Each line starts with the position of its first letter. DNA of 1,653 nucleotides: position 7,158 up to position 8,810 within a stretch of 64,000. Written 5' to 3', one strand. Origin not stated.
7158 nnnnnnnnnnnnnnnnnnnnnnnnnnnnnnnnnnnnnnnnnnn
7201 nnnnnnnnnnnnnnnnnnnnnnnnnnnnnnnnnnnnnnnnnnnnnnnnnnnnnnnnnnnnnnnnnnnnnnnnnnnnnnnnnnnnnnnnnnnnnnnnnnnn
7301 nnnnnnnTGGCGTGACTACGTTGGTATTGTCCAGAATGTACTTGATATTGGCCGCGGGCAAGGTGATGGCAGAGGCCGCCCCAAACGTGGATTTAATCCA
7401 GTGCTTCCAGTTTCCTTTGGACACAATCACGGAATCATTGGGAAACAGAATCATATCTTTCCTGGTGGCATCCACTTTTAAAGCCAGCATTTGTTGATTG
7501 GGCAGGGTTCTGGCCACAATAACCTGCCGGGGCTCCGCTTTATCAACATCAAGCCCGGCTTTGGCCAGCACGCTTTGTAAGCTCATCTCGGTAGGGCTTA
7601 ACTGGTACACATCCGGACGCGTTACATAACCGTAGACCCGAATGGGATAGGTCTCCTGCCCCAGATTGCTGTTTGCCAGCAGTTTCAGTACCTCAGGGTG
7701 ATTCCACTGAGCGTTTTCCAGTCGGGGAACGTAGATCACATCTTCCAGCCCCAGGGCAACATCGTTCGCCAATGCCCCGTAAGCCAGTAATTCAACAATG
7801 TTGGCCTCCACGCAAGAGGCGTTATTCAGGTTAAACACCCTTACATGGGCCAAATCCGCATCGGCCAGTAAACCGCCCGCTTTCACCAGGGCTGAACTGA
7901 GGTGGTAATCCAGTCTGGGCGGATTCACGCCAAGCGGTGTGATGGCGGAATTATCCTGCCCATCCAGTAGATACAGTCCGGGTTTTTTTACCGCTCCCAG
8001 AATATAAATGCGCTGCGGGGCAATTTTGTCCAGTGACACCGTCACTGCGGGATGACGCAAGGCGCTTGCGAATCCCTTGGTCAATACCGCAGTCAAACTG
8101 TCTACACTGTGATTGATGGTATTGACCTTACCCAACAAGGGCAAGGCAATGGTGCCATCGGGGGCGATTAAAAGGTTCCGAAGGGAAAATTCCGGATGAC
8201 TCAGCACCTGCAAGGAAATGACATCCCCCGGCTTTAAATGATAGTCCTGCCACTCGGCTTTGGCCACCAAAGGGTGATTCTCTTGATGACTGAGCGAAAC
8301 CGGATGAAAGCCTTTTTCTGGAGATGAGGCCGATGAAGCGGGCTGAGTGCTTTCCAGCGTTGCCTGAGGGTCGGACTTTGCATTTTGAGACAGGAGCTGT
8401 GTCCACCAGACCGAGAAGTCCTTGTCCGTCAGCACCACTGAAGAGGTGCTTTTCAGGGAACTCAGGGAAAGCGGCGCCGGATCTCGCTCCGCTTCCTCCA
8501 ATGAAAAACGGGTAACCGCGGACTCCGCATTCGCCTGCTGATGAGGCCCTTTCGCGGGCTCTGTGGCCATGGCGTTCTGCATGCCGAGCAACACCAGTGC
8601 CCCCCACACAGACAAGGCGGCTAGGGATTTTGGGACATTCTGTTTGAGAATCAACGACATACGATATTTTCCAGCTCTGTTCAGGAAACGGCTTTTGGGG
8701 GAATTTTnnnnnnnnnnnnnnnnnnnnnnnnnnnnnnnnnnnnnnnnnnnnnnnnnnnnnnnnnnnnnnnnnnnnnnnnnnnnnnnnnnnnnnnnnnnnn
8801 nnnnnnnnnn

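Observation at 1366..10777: Seven-gene EPS export/biosynthesis operon whose Wzc/GumC-like co-polymerase carries a degenerate (Walker-A-less) kinase-like domain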

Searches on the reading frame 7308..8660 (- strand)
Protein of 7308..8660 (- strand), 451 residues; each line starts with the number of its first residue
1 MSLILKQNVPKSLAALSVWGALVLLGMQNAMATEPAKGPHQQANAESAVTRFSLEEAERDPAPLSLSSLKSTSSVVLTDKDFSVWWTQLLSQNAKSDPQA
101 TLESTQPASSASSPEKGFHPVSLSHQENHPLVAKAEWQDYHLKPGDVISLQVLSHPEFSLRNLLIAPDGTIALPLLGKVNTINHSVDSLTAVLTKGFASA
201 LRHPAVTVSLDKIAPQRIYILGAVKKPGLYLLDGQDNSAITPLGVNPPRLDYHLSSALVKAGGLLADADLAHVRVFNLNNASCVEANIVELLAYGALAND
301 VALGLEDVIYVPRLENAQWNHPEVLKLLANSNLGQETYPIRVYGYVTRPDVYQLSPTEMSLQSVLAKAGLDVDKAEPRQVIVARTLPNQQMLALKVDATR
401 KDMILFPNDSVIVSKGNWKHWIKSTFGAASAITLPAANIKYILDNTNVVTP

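Call 3: search_protein_families(library=pfam, proteins=[window:7308-8660:-], max_evalue=0.01)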
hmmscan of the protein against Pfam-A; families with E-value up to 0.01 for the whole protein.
window:7308-8660:- (451 aa): 3 families
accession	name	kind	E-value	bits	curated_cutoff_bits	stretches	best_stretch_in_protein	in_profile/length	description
PF02563.21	Poly_export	-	1e-16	61.3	28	1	138-210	5-76/77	Polysaccharide biosynthesis/export protein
PF22461.2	SLBB_2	-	2.8e-10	40.6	27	1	341-413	4-79/79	SLBB domain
PF10531.15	SLBB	-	1.7e-08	34.6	27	0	340-390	2-50/55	SLBB domain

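Call 4: search_protein_families(library=ncbifam, proteins=[window:7308-8660:-], max_evalue=0.01)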
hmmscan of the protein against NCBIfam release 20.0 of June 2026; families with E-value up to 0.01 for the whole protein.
window:7308-8660:- (451 aa): 4 families
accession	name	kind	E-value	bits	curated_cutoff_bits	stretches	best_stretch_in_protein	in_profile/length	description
TIGR03028.1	EpsE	equivalog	1.4e-16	60.6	262.65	1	139-313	1-161/239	polysaccharide export protein EpsE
TIGR03027.2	pepcterm_export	equivalog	1.7e-16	60.4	180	1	138-227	1-93/169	XrtA/PEP-CTERM system exopolysaccharide export protein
NF011658.0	PRK15078.1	subfamily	3.6e-16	58.9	333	1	117-315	62-253/380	polysaccharide export protein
NF041843.1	EpsY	equivalog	7.9e-11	41.6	320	1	137-233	50-145/211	exopolysaccharide export protein EpsY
